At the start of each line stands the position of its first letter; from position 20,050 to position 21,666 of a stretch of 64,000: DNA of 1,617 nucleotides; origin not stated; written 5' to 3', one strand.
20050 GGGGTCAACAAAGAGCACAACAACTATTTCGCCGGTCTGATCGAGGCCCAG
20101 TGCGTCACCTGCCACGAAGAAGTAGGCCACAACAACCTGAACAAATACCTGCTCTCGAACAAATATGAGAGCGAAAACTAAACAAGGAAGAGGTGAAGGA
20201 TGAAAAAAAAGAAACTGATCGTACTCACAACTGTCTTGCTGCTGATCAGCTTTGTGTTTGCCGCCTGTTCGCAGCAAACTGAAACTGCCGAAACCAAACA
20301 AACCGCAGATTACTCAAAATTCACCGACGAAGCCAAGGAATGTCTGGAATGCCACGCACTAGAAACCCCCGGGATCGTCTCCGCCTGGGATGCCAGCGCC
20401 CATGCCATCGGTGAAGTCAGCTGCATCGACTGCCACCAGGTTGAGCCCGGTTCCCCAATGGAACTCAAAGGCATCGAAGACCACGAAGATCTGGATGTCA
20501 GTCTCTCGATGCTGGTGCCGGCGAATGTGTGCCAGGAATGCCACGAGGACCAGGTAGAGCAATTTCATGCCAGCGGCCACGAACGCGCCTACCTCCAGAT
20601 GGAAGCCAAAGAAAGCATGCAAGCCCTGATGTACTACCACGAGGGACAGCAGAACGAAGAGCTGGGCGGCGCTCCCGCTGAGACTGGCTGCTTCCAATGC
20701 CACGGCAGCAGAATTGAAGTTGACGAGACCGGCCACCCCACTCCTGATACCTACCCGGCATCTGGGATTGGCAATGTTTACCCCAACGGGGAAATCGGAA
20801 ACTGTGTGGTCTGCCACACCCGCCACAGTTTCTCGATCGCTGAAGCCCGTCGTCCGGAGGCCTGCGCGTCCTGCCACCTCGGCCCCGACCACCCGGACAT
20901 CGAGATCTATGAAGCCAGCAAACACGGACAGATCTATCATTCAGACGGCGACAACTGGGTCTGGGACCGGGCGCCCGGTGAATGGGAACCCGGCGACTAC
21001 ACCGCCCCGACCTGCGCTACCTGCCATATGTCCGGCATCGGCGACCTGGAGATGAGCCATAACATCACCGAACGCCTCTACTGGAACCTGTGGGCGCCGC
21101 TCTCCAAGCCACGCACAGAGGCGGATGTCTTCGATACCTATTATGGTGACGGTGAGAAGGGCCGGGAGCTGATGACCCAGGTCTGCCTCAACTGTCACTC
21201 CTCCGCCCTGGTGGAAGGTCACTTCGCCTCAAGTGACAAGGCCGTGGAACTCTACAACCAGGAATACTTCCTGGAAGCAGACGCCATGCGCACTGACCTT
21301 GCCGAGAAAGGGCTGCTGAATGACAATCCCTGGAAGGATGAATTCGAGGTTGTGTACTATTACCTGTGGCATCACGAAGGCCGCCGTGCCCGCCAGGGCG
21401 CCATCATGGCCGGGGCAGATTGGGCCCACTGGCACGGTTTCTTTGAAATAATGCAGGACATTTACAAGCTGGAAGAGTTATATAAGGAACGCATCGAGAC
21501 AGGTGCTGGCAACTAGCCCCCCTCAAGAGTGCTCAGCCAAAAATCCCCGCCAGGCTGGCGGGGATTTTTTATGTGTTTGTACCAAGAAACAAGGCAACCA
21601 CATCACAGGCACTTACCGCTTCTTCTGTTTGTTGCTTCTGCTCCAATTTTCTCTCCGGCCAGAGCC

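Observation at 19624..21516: NapC/NrfH-type quinol dehydrogenase plus a lipoprotein octaheme cytochrome c (HAO-family-like): a compact respiratory reductase module next to the dcw cluster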

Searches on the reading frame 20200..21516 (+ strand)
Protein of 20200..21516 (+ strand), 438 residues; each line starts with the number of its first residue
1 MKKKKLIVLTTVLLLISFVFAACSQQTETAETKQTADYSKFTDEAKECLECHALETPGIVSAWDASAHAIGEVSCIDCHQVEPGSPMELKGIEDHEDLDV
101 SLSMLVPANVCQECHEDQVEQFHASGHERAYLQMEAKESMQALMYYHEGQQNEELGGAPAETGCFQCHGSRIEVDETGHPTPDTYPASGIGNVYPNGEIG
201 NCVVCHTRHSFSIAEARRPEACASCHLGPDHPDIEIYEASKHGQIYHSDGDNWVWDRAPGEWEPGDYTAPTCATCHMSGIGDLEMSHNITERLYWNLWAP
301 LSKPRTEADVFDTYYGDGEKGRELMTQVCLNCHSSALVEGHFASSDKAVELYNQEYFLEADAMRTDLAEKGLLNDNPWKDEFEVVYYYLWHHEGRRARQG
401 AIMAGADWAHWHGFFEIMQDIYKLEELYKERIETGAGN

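Call 3: search_protein_families(library=pfam, proteins=[window:20200-21516:+], max_evalue=0.01)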
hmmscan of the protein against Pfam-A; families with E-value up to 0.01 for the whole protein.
window:20200-21516:+ (438 aa): 8 families
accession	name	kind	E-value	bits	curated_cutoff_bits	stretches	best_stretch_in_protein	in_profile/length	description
PF13447.11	Multi-haem_cyto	-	1.9e-32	113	21.9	1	72-374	2-262/269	Seven times multi-haem cytochrome CxxCH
PF13435.11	Cytochrome_C554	-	5.7e-13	50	20.8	2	110-178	1-65/84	Cytochrome c554 and c-prime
PF22113.1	Mtrc-MtrF_II-IV_dom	-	8.8e-09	35.6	30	1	200-342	7-136/176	Outer membrane cytochrome MtrC/MtrF-like, domains II/IV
PF14537.11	Cytochrom_c3_2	-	4e-08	34.1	25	0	111-226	9-78/79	Cytochrome c3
PF09699.15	Paired_CXXCH_1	-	9.6e-08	32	20.6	0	200-226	7-36/41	Doubled CXXCH motif (Paired_CXXCH_1)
PF14522.11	Cytochrome_C7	-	2.4e-07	30.9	24.8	0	200-276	14-66/67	Cytochrome c7 and related cytochrome c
PF02335.20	Cytochrom_C552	-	0.0006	19.3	24.1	1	63-139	235-306/438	Cytochrome c552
PF22678.1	Cytochrom_c_NrfB-like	-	0.00081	20.3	27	1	32-96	20-81/89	Cytochrome c-type protein NrfB-like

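Call 4: search_protein_families(library=ncbifam, proteins=[window:20200-21516:+], max_evalue=0.01)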
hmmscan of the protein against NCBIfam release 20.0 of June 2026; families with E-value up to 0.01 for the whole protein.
window:20200-21516:+ (438 aa): 11 families
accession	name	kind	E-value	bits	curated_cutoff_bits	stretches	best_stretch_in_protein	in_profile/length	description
NF052343.1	hydrazine_HDH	equivalog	3.6e-22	78.4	900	2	200-374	223-384/564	hydrazine dehydrogenase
TIGR03508.1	decahem_SO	subfamily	1e-10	41.6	192.2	1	29-277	54-249/258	DmsE family decaheme c-type cytochrome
NF008659.0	PRK11659.1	equivalog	8.9e-06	25.5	184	1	3-117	4-119/188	cytochrome c nitrite reductase pentaheme subunit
NF041028.1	decahem_GSU2203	exception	9.7e-06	25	325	1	23-127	77-167/317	GSU2203 family decaheme c-type cytochrome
TIGR03153.1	cytochr_NrfH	equivalog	3.5e-05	23.9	134.2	1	35-80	18-60/138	cytochrome c nitrite reductase small subunit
TIGR03507.1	decahem_SO1788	subfamily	4.3e-05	22.2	209.3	0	271-344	578-635/672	OmcA/MtrC family decaheme c-type cytochrome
NF041198.1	UshA_like_PCGU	equivalog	0.00033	19.4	275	1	100-208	400-510/519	UshA-like (seleno)protein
TIGR03146.1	cyt_nit_nrfB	equivalog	0.00057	20.2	166.6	1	26-96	65-132/145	cytochrome c nitrite reductase pentaheme subunit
NF008339.0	PRK11125.1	equivalog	0.0042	15.8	595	1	62-138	276-348/487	ammonia-forming cytochrome c nitrite reductase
NF033894.1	Eex_IncN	subfamily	0.0052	16.7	33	0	4-49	1-39/65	EexN family lipoprotein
NF040886.1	cyt_C_like_Sec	equivalog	0.0059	15.2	250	1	109-168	46-111/423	multiheme c-type cytochrome (seleno)protein ExtKL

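Call 5: search_solved_structures(query=window:20200-21516:+, max_evalue=1, show_alignments=3)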
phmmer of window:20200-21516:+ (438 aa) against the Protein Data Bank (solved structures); distinct sequences matched with E-value up to 1: 13.
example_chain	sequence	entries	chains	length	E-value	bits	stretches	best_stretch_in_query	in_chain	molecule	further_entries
4qo5_A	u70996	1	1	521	4.5e-40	140.9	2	73-298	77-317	Hypothetical multiheme protein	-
1fgj_A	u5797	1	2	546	1.4e-28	103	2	200-373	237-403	HYDROXYLAMINE OXIDOREDUCTASE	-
4fas_A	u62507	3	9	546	1.6e-28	102.8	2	200-373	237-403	Hydroxylamine oxidoreductase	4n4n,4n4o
6m0p_A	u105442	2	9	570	2.1e-28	102.4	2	200-373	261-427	Aerobic hydroxylamine oxidoreductase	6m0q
6h5l_A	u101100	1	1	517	1.8e-27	99.3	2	201-373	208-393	Similar to hydroxylamine oxidoreductase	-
4n4j_A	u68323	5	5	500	2.1e-20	76.1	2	201-281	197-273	hydroxylamine oxidoreductase | Similar to hydroxylamine oxidoreductase hao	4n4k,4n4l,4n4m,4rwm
6t5e_A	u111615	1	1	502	3e-19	72.2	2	201-278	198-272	Hydroxylamine oxidoreductase-like protein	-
6hif_G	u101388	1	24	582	1.8e-17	66.4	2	144-375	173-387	Hydrazine dehydrogenase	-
2j7a_C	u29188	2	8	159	0.001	21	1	39-80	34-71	CYTOCHROME C QUINOL DEHYDROGENASE NRFH | NAPC/NIRT CYTOCHROME C FAMILY PROTEIN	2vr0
3ubr_A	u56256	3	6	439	0.0024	19.8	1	61-161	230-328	Cytochrome c-552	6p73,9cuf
3j9w_B3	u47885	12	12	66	0.36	12.7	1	315-358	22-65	50S ribosomal protein bL31 | 50S ribosomal protein L31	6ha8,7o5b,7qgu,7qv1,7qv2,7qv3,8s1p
8iuf_QD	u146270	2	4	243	0.5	12.2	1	319-403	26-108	Cytochrome c1, heme protein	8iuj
9rxp_A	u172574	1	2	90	0.98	11.2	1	79-140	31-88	Na(+)/H(+) exchange regulatory cofactor NHE-RF3,Solute carrier family 22 member 12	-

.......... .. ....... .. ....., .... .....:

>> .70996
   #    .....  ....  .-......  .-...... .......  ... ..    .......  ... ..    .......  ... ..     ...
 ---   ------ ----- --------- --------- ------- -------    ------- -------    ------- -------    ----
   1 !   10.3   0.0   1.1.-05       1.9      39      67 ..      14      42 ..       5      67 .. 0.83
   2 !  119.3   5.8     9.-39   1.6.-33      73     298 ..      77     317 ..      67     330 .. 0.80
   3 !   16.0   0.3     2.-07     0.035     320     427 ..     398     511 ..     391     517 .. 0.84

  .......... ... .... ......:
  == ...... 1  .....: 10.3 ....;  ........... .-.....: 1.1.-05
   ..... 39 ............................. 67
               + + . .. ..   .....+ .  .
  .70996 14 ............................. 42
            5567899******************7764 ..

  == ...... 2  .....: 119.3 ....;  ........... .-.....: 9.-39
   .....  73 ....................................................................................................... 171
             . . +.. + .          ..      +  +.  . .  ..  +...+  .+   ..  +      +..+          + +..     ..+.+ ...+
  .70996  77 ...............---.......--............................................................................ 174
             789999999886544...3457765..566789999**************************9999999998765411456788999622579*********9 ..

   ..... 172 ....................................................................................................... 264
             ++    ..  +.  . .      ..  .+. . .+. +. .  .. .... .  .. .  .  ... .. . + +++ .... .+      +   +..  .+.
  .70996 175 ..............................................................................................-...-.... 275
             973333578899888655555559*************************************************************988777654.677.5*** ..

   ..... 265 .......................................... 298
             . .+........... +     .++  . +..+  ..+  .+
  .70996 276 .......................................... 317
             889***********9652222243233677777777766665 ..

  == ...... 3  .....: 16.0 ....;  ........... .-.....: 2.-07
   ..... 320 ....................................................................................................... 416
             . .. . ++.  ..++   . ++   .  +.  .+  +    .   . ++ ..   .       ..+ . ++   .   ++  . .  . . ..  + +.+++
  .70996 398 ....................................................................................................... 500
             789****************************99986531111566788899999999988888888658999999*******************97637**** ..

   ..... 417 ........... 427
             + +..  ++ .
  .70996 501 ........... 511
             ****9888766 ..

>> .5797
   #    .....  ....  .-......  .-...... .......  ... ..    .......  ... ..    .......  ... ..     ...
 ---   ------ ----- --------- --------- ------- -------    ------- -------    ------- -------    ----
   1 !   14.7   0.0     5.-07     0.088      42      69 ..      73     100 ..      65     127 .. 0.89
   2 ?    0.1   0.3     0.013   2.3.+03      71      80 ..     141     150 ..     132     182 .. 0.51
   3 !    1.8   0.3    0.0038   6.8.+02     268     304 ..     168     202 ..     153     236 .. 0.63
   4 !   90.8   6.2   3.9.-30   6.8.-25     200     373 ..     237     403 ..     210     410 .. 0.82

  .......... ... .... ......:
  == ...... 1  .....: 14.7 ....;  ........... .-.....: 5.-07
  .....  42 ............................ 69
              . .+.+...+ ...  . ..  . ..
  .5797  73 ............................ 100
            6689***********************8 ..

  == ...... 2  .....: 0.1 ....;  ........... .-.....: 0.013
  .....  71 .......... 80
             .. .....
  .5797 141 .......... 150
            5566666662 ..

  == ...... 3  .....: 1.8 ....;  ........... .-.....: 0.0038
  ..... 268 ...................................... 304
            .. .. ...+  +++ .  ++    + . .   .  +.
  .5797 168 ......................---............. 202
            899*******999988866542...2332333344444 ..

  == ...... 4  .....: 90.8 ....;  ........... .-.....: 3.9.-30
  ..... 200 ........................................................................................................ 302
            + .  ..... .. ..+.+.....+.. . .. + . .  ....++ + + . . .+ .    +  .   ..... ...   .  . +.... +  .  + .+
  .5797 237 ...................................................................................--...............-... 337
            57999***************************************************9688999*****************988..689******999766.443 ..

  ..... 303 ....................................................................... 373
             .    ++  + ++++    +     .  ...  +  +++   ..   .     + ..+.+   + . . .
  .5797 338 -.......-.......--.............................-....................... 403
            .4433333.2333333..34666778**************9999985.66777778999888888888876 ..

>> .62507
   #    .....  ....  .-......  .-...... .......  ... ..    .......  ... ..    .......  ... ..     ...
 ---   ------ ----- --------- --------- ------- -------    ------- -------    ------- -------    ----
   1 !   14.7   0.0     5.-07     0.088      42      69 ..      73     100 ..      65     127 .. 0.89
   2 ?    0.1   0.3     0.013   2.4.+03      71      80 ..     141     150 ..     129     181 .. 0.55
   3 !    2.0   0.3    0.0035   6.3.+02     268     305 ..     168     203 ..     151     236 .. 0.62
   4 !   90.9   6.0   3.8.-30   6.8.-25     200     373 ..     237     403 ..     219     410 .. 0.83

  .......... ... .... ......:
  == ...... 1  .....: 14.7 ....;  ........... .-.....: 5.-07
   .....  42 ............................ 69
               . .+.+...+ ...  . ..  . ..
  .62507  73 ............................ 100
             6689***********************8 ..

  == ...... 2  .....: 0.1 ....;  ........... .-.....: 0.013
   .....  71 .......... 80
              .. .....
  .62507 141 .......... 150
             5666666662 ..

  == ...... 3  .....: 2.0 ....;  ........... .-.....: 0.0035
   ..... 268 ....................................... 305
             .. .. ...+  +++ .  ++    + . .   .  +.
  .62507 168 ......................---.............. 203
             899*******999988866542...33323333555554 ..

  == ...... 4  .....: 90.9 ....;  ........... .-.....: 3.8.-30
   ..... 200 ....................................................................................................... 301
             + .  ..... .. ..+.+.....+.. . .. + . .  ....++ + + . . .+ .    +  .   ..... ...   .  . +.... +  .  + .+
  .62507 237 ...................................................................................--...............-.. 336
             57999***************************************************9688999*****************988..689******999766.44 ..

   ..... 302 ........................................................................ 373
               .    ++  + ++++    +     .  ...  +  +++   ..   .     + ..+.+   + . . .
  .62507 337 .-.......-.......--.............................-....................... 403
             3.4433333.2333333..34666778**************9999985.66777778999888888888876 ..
